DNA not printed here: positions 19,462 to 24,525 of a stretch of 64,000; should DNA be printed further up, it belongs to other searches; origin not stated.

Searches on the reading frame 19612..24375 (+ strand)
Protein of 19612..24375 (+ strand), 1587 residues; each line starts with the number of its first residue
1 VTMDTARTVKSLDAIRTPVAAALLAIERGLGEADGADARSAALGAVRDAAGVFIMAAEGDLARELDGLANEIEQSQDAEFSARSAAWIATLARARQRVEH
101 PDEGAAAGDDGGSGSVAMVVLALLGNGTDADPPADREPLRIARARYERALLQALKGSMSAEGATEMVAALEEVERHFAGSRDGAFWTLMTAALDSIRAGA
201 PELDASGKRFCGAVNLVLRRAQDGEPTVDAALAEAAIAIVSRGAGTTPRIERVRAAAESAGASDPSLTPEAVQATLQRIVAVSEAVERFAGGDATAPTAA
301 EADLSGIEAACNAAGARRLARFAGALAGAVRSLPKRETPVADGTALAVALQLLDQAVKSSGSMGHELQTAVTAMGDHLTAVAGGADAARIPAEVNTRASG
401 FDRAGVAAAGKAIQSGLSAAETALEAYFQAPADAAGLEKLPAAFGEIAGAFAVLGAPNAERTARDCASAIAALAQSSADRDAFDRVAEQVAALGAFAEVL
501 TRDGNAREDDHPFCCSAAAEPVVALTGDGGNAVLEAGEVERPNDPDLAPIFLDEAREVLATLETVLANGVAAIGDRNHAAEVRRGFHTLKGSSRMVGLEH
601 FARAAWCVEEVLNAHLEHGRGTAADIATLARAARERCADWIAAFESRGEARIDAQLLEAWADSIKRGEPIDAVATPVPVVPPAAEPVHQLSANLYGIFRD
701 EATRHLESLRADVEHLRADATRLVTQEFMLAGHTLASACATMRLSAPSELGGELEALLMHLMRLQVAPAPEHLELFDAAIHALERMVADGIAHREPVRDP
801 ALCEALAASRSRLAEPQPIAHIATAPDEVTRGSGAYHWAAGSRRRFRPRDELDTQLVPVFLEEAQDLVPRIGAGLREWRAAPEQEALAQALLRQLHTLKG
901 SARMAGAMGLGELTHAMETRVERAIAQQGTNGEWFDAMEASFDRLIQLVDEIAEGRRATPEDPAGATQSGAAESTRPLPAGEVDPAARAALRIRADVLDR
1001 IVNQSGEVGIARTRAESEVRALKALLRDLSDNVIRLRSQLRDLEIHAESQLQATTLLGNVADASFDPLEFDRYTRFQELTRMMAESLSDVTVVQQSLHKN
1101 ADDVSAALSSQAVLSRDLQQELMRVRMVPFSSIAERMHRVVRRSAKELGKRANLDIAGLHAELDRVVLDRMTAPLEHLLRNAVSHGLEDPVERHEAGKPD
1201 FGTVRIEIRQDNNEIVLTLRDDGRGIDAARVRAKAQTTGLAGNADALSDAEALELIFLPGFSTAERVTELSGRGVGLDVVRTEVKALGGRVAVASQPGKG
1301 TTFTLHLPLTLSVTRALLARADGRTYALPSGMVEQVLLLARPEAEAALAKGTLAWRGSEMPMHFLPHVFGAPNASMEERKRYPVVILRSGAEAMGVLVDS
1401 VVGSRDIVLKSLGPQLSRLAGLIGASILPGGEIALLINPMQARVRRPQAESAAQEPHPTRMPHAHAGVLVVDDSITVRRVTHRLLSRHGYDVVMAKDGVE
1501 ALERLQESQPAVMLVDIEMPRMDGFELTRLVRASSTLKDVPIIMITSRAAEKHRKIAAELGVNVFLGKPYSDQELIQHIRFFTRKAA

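Call 5: search_protein_families(library=pfam, proteins=[window:19612-24375:+], max_evalue=0.01)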
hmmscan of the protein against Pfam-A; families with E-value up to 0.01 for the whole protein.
window:19612-24375:+ (1587 aa): 5 families
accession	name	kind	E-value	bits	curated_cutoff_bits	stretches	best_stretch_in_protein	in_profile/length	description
PF01627.28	Hpt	-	3.2e-29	101.5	24.6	3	855-945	1-81/84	Hpt domain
PF00072.30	Response_reg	-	1.2e-26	93.5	30.2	1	1468-1580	1-111/111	Response regulator receiver domain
PF02518.31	HATPase_c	-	2.8e-20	73.2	26.4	1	1174-1310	5-110/111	Histidine kinase-, DNA gyrase B-, and HSP90-like ATPase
PF01584.24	CheW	-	4.2e-17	62.5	23.5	1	1316-1440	2-131/138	CheW-like domain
PF23198.2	PDE8A_N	-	0.0036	17.6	29.6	1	1486-1555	31-101/147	PDE8A-like, N-terminal domain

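Call 39: search_protein_families(library=ncbifam, proteins=[window:19612-24375:+], max_evalue=0.001)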
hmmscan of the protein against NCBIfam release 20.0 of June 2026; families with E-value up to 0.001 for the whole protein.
window:19612-24375:+ (1587 aa): 109 families (the best 25 are shown)
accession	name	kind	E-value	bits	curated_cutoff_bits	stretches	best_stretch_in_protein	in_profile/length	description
NF041336.1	CheA_Halo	equivalog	1.9e-86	291.2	950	2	1092-1437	318-661/666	chemotaxis protein CheA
NF007835.0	PRK10547.1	equivalog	2.7e-72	244.4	793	1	1103-1438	318-652/670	chemotaxis protein CheA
NF011874.0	PRK15347.1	equivalog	1.9e-29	102.3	852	2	1467-1579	692-806/921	two component system sensor kinase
NF008318.0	PRK11107.1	equivalog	3.9e-25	88.1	890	1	1271-1584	480-786/920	two-component sensor histidine kinase BarA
NF045944.1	ResRegRpaBCyano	equivalog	8.4e-24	84.2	330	1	1469-1585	1-114/229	response regulator transcription factor RpaB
NF008099.0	PRK10841.1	equivalog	2.7e-23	81.7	920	1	1440-1584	799-941/949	two-component system sensor histidine kinase RcsC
TIGR02956.1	TMAO_torS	equivalog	3.2e-23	81.8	676.5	2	1449-1580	687-817/967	TMAO reductase system sensor histidine kinase/response regulator TorS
NF046020.1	HisKinCckABruc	equivalog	3.3e-23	81.5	1000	2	1455-1580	739-864/868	cell cycle histidine kinase CckA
NF040534.1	resp_reg_YycF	equivalog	8.1e-23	80.9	340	1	1468-1584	3-116/231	response regulator YycF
TIGR02154.1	PhoB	equivalog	1.4e-22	80.1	296.2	1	1467-1586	4-123/226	phosphate regulon transcriptional regulator PhoB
NF007135.0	PRK09581.1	equivalog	1.6e-22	79.9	474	1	1466-1584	3-121/457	PleD family two-component system response regulator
NF041947.1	LuxQ_Vibrio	equivalog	1.8e-21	75.7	1200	2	1439-1585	695-841/843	quorum-sensing autoinducer 2 sensor kinase/phosphatase LuxQ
NF038297.2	hybrid_HK_HrmK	equivalog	9e-20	70.8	725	1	1450-1573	475-598/607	hybrid histidine kinase/response regulator HrmK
NF007420.1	PRK09959.1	equivalog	1.2e-19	69.4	1995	1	1450-1579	944-1070/1197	acid-sensing system histidine kinase EvgS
NF007901.0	PRK10610.1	equivalog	2.2e-19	69.8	189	1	1468-1575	8-116/129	chemotaxis response regulator CheY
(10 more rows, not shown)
